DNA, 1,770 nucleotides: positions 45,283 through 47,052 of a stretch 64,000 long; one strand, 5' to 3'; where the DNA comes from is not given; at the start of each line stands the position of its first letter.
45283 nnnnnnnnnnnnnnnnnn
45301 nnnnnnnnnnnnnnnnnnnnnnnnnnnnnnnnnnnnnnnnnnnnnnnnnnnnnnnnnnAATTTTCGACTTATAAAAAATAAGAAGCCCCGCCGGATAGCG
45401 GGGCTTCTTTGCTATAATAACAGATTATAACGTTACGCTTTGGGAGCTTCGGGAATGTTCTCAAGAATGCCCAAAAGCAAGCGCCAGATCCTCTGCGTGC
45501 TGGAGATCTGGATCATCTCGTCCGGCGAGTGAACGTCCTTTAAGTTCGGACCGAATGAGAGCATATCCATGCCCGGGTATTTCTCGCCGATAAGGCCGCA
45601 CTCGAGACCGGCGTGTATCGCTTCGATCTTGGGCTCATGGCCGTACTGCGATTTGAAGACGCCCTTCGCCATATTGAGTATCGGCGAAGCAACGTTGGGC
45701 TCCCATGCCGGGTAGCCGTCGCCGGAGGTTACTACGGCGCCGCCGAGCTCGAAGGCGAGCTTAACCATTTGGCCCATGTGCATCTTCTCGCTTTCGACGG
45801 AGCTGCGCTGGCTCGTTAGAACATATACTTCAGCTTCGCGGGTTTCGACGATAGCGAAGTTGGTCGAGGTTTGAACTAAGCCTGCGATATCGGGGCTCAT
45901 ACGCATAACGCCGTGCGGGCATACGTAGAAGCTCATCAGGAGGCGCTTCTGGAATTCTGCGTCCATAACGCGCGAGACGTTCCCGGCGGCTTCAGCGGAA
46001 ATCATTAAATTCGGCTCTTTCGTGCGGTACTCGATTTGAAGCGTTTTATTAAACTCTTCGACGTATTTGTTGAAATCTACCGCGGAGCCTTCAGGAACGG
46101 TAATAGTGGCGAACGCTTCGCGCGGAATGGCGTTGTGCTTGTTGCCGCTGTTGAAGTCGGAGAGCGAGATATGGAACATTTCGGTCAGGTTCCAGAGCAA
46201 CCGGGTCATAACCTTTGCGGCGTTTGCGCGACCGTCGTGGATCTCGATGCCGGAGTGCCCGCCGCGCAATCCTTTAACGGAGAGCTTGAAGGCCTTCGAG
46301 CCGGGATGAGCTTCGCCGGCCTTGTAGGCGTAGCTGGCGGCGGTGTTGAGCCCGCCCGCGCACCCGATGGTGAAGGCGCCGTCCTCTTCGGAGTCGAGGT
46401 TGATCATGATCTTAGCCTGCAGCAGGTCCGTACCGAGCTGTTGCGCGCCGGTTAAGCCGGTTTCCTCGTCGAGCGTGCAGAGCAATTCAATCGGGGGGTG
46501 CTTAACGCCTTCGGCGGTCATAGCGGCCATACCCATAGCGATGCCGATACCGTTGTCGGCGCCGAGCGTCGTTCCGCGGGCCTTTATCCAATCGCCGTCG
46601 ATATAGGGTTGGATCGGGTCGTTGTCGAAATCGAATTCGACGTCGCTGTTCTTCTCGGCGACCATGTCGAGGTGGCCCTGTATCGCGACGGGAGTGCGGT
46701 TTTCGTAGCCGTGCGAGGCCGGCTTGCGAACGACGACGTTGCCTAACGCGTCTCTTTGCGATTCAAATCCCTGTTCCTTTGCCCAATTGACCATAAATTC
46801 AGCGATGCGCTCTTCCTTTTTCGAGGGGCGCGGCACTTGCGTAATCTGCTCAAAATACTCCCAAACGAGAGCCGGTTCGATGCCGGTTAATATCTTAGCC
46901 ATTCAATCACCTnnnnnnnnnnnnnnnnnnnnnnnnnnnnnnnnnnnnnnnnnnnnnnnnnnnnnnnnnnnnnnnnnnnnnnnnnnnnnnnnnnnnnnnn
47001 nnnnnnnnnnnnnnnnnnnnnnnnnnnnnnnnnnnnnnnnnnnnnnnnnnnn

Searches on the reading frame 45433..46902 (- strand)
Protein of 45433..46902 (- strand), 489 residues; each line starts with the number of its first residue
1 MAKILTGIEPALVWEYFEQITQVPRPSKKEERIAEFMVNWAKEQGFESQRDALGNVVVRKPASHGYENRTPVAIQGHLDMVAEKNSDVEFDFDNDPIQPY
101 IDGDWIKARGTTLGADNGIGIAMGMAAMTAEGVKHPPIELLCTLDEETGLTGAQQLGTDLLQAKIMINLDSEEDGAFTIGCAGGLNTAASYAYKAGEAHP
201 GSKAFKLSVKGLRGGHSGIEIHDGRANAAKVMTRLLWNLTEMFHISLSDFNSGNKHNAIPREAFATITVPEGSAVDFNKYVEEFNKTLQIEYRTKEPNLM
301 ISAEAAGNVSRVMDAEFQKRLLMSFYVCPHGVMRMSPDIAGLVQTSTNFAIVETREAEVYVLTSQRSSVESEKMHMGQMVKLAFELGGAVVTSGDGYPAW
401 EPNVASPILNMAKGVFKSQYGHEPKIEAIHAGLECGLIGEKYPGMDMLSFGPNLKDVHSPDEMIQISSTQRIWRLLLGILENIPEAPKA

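Call 47: search_protein_families(library=pfam, proteins=[window:45433-46902:-], max_evalue=0.00001)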
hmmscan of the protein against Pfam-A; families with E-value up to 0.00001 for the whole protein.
window:45433-46902:- (489 aa): 2 families
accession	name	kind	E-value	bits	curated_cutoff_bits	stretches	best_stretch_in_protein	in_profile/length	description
PF01546.33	Peptidase_M20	-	2.3e-14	54.2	24.6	1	73-481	1-205/206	Peptidase family M20/M25/M40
PF07687.19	M20_dimer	-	8.5e-11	42.2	21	1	208-293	2-104/107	Peptidase dimerisation domain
